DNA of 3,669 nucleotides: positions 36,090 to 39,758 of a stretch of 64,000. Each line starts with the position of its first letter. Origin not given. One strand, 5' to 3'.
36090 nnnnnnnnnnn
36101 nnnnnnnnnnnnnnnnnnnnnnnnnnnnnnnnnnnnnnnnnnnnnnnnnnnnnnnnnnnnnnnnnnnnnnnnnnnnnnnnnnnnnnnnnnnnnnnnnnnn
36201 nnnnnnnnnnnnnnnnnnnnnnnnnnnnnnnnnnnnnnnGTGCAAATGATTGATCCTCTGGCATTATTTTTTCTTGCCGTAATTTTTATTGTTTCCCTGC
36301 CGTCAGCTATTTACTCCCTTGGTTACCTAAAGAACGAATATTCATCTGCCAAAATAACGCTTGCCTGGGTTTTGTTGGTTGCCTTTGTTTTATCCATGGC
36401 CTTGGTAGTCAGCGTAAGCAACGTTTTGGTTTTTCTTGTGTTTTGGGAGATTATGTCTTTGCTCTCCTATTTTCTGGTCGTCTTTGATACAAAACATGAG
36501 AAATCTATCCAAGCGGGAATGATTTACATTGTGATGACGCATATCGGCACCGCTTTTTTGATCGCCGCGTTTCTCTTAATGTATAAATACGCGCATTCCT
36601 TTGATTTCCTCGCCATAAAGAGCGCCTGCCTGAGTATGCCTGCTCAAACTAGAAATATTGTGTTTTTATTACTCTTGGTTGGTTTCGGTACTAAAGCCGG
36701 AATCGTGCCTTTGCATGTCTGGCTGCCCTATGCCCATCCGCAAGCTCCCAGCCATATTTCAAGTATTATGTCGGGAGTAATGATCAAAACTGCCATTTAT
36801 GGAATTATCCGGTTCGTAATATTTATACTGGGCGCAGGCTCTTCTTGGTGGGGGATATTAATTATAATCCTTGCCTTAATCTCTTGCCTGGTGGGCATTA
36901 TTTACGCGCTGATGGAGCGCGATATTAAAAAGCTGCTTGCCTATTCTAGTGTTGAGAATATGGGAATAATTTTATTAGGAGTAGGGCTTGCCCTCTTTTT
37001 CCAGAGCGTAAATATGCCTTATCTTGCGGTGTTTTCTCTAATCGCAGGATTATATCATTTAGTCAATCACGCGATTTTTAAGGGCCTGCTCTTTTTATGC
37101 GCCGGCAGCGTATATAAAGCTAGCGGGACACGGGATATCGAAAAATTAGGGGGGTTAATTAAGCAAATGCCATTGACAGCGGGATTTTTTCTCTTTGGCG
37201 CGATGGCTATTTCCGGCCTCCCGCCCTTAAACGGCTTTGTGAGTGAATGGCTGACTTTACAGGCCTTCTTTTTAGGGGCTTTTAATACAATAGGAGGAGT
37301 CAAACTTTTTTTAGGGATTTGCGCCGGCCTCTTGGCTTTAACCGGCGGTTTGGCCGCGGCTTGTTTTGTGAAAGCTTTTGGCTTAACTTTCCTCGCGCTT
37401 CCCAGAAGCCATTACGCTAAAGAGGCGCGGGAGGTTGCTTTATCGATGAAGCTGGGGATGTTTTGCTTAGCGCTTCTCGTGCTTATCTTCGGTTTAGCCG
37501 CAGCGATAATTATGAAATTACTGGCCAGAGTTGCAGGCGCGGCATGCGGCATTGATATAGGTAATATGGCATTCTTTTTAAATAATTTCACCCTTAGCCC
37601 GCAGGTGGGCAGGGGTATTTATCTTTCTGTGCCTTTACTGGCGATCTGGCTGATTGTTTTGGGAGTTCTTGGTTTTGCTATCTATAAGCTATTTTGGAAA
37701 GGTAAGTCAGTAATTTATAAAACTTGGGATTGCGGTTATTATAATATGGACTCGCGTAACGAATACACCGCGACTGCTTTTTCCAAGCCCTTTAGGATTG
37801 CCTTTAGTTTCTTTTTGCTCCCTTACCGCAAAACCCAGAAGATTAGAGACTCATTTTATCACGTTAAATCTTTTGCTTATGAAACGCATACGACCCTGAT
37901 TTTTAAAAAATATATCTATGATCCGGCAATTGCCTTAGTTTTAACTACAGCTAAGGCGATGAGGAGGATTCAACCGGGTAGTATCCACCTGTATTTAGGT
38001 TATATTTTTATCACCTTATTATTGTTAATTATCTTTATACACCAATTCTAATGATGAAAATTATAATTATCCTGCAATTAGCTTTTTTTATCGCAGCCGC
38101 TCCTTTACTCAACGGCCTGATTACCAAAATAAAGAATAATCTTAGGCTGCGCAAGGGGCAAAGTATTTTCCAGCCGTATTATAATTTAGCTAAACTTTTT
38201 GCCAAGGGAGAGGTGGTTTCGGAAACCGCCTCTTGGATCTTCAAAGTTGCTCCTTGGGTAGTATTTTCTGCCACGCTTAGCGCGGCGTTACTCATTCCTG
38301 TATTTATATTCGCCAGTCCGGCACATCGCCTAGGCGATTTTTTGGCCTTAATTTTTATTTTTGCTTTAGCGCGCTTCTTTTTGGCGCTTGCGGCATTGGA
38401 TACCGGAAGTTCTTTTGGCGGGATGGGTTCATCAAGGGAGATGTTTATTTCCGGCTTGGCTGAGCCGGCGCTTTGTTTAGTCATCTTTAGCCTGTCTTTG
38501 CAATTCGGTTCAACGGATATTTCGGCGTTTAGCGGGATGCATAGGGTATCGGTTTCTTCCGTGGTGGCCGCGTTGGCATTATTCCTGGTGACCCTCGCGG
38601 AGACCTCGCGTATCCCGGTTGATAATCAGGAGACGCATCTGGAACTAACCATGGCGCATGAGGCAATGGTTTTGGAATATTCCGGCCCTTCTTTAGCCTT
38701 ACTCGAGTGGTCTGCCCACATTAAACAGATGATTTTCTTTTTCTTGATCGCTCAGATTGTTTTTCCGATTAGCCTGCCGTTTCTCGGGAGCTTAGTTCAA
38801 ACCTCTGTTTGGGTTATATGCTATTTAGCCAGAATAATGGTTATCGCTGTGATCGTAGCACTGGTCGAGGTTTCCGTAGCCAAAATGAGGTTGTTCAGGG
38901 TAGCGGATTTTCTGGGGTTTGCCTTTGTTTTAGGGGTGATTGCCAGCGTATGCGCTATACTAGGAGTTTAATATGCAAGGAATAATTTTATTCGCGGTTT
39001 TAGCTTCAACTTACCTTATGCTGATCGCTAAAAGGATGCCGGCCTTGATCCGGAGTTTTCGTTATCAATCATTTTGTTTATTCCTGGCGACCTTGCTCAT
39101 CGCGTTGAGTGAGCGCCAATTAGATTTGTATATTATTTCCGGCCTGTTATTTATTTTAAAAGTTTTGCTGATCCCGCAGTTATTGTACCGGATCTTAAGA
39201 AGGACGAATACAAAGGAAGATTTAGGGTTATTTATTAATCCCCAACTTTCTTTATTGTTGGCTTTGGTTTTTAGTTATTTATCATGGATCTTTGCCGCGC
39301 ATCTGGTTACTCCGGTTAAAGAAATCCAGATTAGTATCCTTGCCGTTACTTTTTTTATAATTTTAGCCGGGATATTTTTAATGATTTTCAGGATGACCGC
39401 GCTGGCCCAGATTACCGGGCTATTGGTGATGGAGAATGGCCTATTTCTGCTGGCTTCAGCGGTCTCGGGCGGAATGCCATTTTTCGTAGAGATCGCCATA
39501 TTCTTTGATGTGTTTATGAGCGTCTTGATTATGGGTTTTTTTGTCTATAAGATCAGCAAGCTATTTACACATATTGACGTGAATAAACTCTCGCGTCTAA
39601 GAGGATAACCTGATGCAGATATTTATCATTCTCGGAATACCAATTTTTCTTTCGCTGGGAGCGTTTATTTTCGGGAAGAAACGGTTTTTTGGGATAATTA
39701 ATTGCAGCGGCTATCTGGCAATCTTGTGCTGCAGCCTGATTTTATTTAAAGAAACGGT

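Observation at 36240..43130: Six-gene Ehr-type complex: complex-I/group-4-hydrogenase homolog whose catalytic subunit has lost all [NiFe] cysteine ligands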

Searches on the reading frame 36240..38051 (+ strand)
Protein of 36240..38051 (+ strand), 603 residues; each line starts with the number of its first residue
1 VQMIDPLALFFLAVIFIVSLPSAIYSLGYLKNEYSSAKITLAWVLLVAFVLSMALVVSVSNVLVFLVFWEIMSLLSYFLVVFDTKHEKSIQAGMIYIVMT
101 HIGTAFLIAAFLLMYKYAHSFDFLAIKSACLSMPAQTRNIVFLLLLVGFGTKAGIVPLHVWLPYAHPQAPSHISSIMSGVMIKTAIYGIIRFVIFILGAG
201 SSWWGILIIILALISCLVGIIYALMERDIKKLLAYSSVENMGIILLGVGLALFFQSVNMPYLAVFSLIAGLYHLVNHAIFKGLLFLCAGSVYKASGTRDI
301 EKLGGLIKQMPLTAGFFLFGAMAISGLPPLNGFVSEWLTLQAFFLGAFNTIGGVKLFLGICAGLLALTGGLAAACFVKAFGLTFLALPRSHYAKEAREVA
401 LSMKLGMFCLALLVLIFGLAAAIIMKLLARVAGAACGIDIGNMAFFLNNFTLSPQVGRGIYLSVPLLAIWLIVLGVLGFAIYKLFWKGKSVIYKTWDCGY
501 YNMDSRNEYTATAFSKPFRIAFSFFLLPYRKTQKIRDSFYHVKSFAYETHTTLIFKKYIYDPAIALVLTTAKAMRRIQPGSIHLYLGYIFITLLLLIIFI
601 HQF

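Call 4: search_protein_families(library=pfam, proteins=[window:36240-38051:+])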
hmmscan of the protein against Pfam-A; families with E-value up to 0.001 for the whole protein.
window:36240-38051:+ (603 aa): 2 families
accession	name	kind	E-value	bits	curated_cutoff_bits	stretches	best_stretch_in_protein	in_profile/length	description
PF00361.26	Proton_antipo_M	-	7.9e-60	203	21.5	1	61-348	3-280/294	NADH:quinone oxidoreductase/Mrp antiporter, TM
PF00662.26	Proton_antipo_N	-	4.6e-05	23.7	24.5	1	3-34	14-45/51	NADH-Ubiquinone oxidoreductase (complex I), chain 5 N-terminus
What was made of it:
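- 36240..38051 (+): ehrA: HyfB/HycC/NuoL-like antiporter-type subunit (603 aa). It starts about 70 residues later than HycC. Pfam PF00361 at 7.9e-60 (call 4).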

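Call 5: search_protein_families(library=ncbifam, proteins=[window:36240-38051:+])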
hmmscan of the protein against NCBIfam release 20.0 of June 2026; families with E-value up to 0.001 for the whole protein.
window:36240-38051:+ (603 aa): 75 families (the best 25 are shown)
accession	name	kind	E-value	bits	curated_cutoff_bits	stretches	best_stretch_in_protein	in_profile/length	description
NF005086.0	PRK06521.1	equivalog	5.1e-184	613.4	667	1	4-600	78-667/669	hydrogenase 4 subunit B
NF006418.0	PRK08667.1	equivalog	4.6e-153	511.1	794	2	3-428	74-493/644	hydrogenase membrane subunit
NF005958.0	PRK08042.1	equivalog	4.8e-81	273.4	727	1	4-526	73-564/608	formate hydrogenlyase subunit 3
NF006240.0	PRK08376.1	subfamily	8.2e-76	256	662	1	3-430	87-501/521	putative monovalent cation/H+ antiporter subunit D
NF006419.0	PRK08668.1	equivalog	1.4e-68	232.1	617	1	7-565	71-604/613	NADH dehydrogenase subunit M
TIGR01972.1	NDH_I_M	subfamily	6.4e-60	203.2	263.8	1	4-429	76-476/486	NADH-quinone oxidoreductase subunit M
TIGR00940.1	2a6301s01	subfamily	8.8e-60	202.9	920.45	1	4-433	73-501/793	monovalent cation:proton antiporter subunit A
NF005097.0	PRK06525.1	equivalog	4.2e-58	197.2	430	1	3-422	73-476/480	hydrogenase 4 subunit D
NF005046.0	PRK06459.1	equivalog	4.4e-58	197.3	460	1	10-600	50-584/587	hydrogenase 4 subunit B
NF009310.0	PRK12668.1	equivalog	5.8e-58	197.1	564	1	4-495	66-485/584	Na(+)/H(+) antiporter subunit D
NF005044.0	PRK06458.1-4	equivalog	2.5e-57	194.9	610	1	3-430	71-489/531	hydrogenase 4 subunit F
NF009285.0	PRK12645.1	equivalog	3.7e-57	194.1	1028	1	3-487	75-554/804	Na+/H+ antiporter subunit A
NF009287.0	PRK12647.1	equivalog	1.2e-54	186.1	937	1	3-436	73-482/773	putative monovalent cation/H+ antiporter subunit A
NF009288.0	PRK12648.1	equivalog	2.6e-54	184.7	1104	1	3-436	73-487/954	monovalent cation/H+ antiporter subunit A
NF005141.0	PRK06590.1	equivalog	1.3e-50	173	556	1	3-600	78-609/615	NADH-quinone oxidoreductase subunit L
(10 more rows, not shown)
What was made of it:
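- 36240..38051 (+): NCBIfam HyfB 613 bits, below the 667 cutoff, with the match starting at model position 78 (call 5).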

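Call 32: search_solved_structures(query=window:36240-38051:+, max_evalue=1e-20, show_alignments=1)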
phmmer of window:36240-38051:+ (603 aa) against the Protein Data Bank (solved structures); distinct sequences matched with E-value up to 1e-20: 52.
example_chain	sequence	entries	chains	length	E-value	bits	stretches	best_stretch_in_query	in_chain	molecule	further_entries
7z0s_C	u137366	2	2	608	7.7e-69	236.6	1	4-524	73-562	Formate hydrogenlyase subunit 3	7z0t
6cfw_H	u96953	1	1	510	4.4e-58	201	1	6-420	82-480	Monovalent cation/H+ antiporter subunit D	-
7qru_A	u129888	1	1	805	6e-45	157.7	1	3-428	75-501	Na+/H+ antiporter subunit A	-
6z16_A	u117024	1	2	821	1.8e-38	136.3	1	4-495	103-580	Multisubunit Na+/H+ antiporter, A subunit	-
6u8y_X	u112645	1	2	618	5.7e-36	128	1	12-526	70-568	NADH dehydrogenase subunit M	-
6tjv_D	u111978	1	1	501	2.6e-33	119.2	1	26-349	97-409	NADH dehydrogenase subunit 4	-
8qby_M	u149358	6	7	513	1.5e-31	113.4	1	40-344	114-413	NADH dehydrogenase subunit M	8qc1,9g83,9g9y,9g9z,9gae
7qru_D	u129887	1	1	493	2.8e-31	112.5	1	45-431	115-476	Na+/H+ antiporter subunit D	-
9ti4_l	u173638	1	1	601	1.5e-29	106.9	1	4-337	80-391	NADH-ubiquinone oxidoreductase chain 5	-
9cwt_l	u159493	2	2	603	1.5e-29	106.8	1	4-337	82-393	NADH-ubiquinone oxidoreductase chain 5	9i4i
7zm7_5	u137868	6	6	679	2.4e-29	106.1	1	5-390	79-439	NADH-ubiquinone oxidoreductase chain 5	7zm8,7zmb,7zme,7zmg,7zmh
5xtc_l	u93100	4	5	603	3.4e-29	105.6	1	4-337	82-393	NADH-ubiquinone oxidoreductase chain 5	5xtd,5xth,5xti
6hum_F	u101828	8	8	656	3.2e-28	102.4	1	3-344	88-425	NADH dehydrogenase subunit 5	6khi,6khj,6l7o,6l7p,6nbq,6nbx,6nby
8b9z_L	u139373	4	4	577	7e-28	101.3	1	4-349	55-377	NADH-ubiquinone oxidoreductase chain 5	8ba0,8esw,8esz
5lc5_L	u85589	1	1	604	1e-27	100.7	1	5-343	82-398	NADH-ubiquinone oxidoreductase chain 5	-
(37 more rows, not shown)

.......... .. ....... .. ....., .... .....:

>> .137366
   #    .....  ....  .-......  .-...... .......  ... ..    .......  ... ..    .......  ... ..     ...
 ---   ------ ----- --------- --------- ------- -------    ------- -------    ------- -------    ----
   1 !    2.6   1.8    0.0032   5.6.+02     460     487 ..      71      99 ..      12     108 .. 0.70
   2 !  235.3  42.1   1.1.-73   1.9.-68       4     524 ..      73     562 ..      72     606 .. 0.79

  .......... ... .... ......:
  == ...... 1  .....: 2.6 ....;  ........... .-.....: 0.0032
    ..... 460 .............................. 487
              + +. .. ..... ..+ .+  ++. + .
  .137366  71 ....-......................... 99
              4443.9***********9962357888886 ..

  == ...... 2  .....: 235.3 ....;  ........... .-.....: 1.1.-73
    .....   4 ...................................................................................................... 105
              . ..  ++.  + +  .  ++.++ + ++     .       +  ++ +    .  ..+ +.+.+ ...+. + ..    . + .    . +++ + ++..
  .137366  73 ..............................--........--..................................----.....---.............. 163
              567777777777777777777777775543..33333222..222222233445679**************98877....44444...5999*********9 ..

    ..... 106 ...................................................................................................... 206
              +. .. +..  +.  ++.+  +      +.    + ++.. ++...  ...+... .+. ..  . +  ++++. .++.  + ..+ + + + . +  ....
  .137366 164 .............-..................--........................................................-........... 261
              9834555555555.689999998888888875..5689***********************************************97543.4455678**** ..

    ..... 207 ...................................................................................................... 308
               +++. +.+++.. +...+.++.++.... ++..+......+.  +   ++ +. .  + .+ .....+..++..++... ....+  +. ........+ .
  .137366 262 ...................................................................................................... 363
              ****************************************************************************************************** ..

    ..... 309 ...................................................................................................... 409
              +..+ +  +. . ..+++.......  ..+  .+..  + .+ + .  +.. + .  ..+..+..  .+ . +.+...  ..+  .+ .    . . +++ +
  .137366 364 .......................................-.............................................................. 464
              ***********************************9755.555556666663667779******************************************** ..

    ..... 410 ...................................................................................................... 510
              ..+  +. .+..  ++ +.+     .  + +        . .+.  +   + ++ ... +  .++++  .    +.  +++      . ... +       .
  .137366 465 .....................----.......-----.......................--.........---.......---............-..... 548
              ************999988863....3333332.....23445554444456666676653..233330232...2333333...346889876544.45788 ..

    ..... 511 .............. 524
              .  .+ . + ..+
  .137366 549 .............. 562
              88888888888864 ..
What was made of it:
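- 36240..38051 (+): HycC 7z0s_C at 7.7e-69, from HycC residue 73 (call 32).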

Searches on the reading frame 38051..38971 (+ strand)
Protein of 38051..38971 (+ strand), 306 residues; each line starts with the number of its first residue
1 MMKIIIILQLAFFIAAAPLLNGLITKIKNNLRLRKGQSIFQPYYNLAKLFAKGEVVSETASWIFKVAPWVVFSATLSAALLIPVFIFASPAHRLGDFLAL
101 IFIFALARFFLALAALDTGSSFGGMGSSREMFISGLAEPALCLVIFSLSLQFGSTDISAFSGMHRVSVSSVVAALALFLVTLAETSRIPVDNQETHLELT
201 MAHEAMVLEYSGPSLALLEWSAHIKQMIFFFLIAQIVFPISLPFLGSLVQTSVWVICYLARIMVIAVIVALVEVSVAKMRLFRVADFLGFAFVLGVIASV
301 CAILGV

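Call 4: search_protein_families(library=pfam, proteins=[window:38051-38971:+])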
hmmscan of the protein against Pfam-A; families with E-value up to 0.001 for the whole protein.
window:38051-38971:+ (306 aa): 1 family
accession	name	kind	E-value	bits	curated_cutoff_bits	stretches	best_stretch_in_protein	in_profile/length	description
PF00146.26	NADHdh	-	1.5e-30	107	27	1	6-294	4-288/298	NADH dehydrogenase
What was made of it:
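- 38051..38971 (+): ehrB: HycD/NuoH-like subunit (306 aa). Pfam NADHdh at 1.5e-30 (call 4).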

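Call 5: search_protein_families(library=ncbifam, proteins=[window:38051-38971:+])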
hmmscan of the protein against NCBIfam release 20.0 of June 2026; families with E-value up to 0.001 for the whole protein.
window:38051-38971:+ (306 aa): 1 family
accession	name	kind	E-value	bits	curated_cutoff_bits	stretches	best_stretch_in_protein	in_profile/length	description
NF004741.0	PRK06076.1-2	equivalog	2.8e-10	39.9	305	1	45-293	72-318/337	NADH-quinone oxidoreductase subunit NuoH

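Call 67: search_solved_structures(query=window:38051-38971:+, max_evalue=0.00001, show_alignments=2)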
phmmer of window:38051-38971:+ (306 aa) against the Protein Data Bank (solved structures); distinct sequences matched with E-value up to 0.00001: 3.
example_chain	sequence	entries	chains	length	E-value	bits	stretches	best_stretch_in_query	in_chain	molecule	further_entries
7z0s_D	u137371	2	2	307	4.2e-38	134.8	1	7-297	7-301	Formate hydrogenlyase subunit 4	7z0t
6cfw_M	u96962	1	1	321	5.3e-18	68.8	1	8-305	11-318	Mbh13 NADH dehydrogenase subunit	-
6u8y_M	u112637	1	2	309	1.4e-06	31.4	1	5-271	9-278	NADH dehydrogenase subunit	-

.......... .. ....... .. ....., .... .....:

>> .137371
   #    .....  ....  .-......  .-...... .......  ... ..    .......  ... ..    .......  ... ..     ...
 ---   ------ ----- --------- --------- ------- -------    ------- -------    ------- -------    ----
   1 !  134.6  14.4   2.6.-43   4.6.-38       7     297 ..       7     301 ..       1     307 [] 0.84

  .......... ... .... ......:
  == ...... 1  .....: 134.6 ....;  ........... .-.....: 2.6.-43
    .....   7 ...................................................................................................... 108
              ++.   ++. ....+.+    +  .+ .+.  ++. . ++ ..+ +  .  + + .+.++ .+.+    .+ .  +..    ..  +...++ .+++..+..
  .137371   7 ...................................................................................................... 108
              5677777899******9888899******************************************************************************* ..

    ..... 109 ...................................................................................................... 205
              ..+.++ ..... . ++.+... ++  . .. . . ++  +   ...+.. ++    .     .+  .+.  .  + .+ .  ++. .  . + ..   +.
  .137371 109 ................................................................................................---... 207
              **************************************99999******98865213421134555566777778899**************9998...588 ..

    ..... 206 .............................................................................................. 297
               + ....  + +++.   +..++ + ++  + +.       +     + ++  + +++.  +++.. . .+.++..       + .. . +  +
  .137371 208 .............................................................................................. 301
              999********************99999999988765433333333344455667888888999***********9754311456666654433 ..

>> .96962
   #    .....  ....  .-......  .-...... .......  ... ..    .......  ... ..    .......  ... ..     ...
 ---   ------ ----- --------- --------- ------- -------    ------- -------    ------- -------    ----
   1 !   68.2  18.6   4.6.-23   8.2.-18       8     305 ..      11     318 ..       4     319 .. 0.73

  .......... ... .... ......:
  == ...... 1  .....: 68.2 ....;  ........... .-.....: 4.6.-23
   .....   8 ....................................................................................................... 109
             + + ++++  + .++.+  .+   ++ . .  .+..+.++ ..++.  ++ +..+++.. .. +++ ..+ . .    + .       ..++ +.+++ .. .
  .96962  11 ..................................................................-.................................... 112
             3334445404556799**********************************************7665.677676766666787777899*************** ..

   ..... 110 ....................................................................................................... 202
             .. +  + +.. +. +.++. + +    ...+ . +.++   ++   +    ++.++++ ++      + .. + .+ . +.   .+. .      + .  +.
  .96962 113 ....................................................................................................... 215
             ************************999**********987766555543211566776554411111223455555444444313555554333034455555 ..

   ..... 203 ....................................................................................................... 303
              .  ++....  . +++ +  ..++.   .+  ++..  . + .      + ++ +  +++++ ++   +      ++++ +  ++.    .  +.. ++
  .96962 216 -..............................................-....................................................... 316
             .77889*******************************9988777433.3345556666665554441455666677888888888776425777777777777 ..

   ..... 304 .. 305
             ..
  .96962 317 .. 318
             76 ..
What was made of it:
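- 38051..38971 (+): HycD 7z0s_D at 4.2e-38, with the acidic loop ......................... conserved (call 67).
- The EhrB coupling loop is conserved (call 67).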

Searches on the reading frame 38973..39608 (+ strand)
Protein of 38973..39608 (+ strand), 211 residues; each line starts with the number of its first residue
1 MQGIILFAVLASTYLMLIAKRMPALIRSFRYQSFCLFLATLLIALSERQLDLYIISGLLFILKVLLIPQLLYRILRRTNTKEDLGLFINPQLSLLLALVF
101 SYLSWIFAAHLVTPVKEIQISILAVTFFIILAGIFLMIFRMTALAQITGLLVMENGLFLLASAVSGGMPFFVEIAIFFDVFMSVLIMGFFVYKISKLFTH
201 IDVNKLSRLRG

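Call 4: search_protein_families(library=pfam, proteins=[window:38973-39608:+])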
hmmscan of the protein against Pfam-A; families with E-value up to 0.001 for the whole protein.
window:38973-39608:+ (211 aa): 0 families
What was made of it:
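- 38973..39608 (+): ehrC: HyfE-like membrane subunit (211 aa). No Pfam hit (call 4).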

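Call 5: search_protein_families(library=ncbifam, proteins=[window:38973-39608:+])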
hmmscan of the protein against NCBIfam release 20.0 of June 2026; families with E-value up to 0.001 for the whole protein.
window:38973-39608:+ (211 aa): 1 family
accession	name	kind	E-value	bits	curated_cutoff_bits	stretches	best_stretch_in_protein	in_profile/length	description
NF008556.0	PRK11492.1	equivalog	3.6e-23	82.6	136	1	9-211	13-216/216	hydrogenase 4 membrane subunit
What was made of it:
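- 38973..39608 (+): NCBIfam NF008556 (hydrogenase 4 membrane subunit) at 3.6e-23, below cutoff (call 5).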

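Call 68: search_solved_structures(query=window:38973-39608:+, max_evalue=1, show_alignments=2)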
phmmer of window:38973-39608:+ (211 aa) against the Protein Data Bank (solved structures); distinct sequences matched with E-value up to 1: 0.
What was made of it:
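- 38973..39608 (+): No PDB sequence match (call 68).
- Tried and rejected: EhrC against PDB sequences: no hit at E <= 1 (call 68).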
